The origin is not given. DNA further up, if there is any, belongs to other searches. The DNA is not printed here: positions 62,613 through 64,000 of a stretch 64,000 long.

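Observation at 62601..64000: Compositional break: GC-rich foreign-looking beta-propeller gene bounded by a 70-nt polypurine tract and hairpin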

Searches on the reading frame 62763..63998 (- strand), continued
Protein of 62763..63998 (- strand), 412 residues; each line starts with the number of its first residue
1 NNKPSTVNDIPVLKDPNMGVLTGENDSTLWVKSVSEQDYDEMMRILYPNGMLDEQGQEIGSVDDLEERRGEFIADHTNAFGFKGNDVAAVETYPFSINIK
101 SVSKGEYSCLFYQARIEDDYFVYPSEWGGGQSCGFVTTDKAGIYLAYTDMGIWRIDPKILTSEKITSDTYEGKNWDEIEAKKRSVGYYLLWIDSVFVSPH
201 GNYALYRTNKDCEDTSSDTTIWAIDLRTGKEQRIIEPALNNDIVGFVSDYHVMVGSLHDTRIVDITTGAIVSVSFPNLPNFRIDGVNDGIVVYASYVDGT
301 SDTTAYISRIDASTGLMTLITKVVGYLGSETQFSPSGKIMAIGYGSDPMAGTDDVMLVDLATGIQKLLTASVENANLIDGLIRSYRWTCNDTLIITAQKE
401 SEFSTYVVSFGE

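Call 44: search_protein_families(library=phrogs, proteins=[L025:256-474:+, L025:479-682:+, L025:695-1057:+, L025:1209-1796:+, L025:1818-2039:+, P0001], max_evalue=0.01)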
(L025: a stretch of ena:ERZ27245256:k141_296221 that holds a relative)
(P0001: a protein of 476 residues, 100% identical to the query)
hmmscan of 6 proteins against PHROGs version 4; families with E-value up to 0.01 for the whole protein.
L025:256-474:+ (73 aa): 0 families

L025:479-682:+ (68 aa): 0 families

L025:695-1057:+ (121 aa): 0 families

L025:1209-1796:+ (196 aa): 0 families

L025:1818-2039:+ (74 aa): 0 families

P0001 (476 aa): 0 families

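Call 63: search_protein_families(library=pfam, alignment_id=A1, max_evalue=0.01)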
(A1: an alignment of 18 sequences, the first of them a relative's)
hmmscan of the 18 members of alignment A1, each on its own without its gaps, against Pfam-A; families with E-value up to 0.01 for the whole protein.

A. member 1, P0001 (476 aa): 0 families

B. families by the number of members that match (of 18 scanned): 2 families
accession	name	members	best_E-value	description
PF07676.18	PD40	11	3.3e-06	WD40-like Beta Propeller Repeat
PF21029.3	RMC1_N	1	0.0064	Regulator of MON1-CCZ1 complex, N-terminal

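Call 64: search_solved_structures(query=A1, max_evalue=1)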
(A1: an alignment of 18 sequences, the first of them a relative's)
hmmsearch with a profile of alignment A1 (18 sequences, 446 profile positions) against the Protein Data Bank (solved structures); distinct sequences matched with E-value up to 1: 3.
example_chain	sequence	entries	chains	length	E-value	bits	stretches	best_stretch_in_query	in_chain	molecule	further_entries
7mx5_A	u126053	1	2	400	0.00053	21.9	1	343-404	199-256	Tol-Pal system protein TolB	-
7zaz_AAA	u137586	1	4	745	0.073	14.9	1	219-250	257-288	Prolyl endopeptidase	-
7zb0_A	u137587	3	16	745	0.073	14.9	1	219-250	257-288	Prolyl endopeptidase | OphP S580A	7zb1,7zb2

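Call 68: search_protein_families(library=pfam, proteins=[L002:11407-12312:+, L004:3228-4121:+, L004:4176-4754:+, L005:12373-12936:+, L001:8689-9414:+, L001:9475-9945:+, L001:6296-7681:+, L002:8216-9262:+, L006:4916-7096:+, L008:9878-12139:+], max_evalue=0.001)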
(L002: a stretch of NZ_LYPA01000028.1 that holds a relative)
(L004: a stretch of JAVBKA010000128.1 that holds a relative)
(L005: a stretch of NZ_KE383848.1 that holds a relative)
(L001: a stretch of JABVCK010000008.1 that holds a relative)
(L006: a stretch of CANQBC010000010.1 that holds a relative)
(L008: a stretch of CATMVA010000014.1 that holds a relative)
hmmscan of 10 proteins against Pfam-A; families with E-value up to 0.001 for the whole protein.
L002:11407-12312:+ (302 aa): 1 family
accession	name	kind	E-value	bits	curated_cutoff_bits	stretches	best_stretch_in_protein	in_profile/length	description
PF01551.29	Peptidase_M23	-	1.1e-09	38.8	28.7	1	71-161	2-88/96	Peptidase family M23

L004:3228-4121:+ (298 aa): 1 family
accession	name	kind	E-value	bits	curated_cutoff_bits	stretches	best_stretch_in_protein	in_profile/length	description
PF01551.29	Peptidase_M23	-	1.6e-10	41.5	28.7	1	67-155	2-86/96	Peptidase family M23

L004:4176-4754:+ (193 aa): 0 families

L005:12373-12936:+ (188 aa): 0 families

L001:8689-9414:+ (242 aa): 1 family
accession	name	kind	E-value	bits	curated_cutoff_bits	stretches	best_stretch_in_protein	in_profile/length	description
PF14285.11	DUF4367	-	2.9e-26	92.5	22.1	1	133-233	2-110/110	Domain of unknown function (DUF4367)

L001:9475-9945:+ (157 aa): 0 families

L001:6296-7681:+ (462 aa): 5 families
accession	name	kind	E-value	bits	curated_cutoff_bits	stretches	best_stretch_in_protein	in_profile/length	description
PF03721.20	UDPG_MGDP_dh_N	-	6.2e-61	205.7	27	1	34-214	1-184/187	UDP-glucose/GDP-mannose dehydrogenase family, NAD binding domain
PF00984.24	UDPG_MGDP_dh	-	1.6e-39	134.4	25.4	1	231-323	1-93/94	UDP-glucose/GDP-mannose dehydrogenase family, central domain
PF03720.21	UDPG_MGDP_dh_C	-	1.1e-31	109.6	30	1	347-446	2-102/103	UDP-glucose/GDP-mannose dehydrogenase family, UDP binding domain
PF03446.21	NAD_binding_2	-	9.4e-06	26.2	21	0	35-178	1-118/161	NAD binding domain of 6-phosphogluconate dehydrogenase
PF02558.23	ApbA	-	0.00035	20.7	22.2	1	36-117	1-74/150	Ketopantoate reductase PanE/ApbA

L002:8216-9262:+ (349 aa): 7 families
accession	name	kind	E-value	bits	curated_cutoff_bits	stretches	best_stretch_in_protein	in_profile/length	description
PF03193.22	RsgA_GTPase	-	3.2e-55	187.1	30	1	92-266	1-173/174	RsgA GTPase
PF01926.29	MMR_HSR1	-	1.8e-09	38.1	21.9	1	202-282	2-75/113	50S ribosome-binding GTPase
PF00005.33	ABC_tran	-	4.6e-07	31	25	1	190-244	2-59/137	ABC transporter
PF02421.24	FeoB_N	-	2.4e-06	27.6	27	0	201-274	2-70/156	Ferrous iron transport protein B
PF10662.15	PduV-EutP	-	9.8e-05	22.6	21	0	152-196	95-141/143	Ethanolamine utilisation - propanediol utilisation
PF00009.33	GTP_EFTU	-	0.00058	19.9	26.5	0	114-193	90-179/188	Elongation factor Tu GTP binding domain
PF13555.12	AAA_29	-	0.00099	19.3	27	0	199-220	23-43/61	P-loop containing region of AAA domain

L006:4916-7096:+ (727 aa): 1 family
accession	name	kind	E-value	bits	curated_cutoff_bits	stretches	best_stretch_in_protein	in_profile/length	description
PF01551.29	Peptidase_M23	-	5.6e-11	42.9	28.7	1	495-585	2-88/96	Peptidase family M23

L008:9878-12139:+ (754 aa): 1 family
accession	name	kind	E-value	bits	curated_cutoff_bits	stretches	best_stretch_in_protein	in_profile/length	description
PF01551.29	Peptidase_M23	-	1e-08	35.7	28.7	1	521-610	2-87/96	Peptidase family M23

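Call 75: find_encoding_contigs(protein=P0004, flank=10000, max_places=2)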
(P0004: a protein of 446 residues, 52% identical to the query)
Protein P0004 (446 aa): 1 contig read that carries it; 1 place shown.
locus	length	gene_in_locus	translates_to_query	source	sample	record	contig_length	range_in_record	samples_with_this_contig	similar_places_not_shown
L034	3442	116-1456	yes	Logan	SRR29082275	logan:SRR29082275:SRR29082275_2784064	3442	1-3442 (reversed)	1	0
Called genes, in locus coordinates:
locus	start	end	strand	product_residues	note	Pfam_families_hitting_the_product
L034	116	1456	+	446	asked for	-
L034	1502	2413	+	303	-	PF01551:Peptidase_M23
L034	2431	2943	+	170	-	-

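Call 76: search_protein_representatives(alignment_id=A1)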
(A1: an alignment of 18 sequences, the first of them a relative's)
Query: 18 sequences, 446 profile positions. Proteins with E-value up to 0.001 (for the whole library): 259; up to 1e-10: 111; up to 1e-30: 47. The best 150 are listed.
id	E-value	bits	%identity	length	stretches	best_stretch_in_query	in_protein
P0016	3.4e-184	629.0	-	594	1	7-435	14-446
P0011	2.2e-182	623.1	-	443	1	5-444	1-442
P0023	7.0e-176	601.6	-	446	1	3-445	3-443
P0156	4.6e-174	595.7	-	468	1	5-442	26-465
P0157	9.7e-157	538.6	-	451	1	5-437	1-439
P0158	1.9e-156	537.6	-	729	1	6-433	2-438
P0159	9.7e-131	452.8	-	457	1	35-429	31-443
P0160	6.8e-121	420.4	-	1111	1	4-355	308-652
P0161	1.1e-117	409.8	-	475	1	39-432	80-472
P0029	2.2e-117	408.8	-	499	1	6-361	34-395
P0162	8.4e-112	390.4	-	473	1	4-444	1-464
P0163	4.2e-110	384.8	-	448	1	6-443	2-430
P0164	4.1e-108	378.3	-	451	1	111-435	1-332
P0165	2.0e-107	376.0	-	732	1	39-355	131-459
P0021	5.5e-107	374.6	-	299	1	186-443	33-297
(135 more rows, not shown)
